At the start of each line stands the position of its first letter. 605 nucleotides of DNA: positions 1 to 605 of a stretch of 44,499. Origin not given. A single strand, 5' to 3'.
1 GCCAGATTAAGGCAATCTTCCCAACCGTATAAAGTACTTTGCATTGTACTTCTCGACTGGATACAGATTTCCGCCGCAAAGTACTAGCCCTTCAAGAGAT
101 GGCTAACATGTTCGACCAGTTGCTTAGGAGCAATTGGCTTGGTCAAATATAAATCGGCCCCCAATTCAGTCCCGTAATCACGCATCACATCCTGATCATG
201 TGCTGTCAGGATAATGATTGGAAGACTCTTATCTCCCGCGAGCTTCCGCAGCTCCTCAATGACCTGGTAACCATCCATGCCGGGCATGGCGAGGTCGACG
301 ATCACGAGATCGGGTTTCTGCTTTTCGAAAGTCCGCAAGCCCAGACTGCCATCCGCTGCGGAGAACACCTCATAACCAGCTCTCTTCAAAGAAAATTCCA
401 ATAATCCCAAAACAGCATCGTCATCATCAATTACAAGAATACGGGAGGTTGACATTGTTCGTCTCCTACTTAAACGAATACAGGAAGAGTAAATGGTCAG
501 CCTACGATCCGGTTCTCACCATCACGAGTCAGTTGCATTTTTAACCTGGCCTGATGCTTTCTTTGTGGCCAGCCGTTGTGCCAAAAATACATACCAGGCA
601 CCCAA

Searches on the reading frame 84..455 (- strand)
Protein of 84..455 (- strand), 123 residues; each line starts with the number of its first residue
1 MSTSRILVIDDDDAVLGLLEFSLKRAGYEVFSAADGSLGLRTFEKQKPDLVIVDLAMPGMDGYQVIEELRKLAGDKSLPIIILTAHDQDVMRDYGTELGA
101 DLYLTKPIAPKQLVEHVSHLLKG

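Call 12: search_protein_families(library=pfam, proteins=[window:84-455:-])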
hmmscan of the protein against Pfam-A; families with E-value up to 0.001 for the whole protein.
window:84-455:- (123 aa): 2 families
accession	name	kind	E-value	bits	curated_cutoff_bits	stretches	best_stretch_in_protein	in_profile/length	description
PF00072.30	Response_reg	-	2.2e-30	105.5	30.2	1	6-117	1-110/111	Response regulator receiver domain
PF23198.2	PDE8A_N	-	0.00098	19.5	29.6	0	6-86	13-94/147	PDE8A-like, N-terminal domain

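Call 16: find_encoding_contigs(protein=window:84-455:-, flank=10000, max_places=10)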
Protein window:84-455:- (123 aa): no gene with exactly this product is on record in the collection.
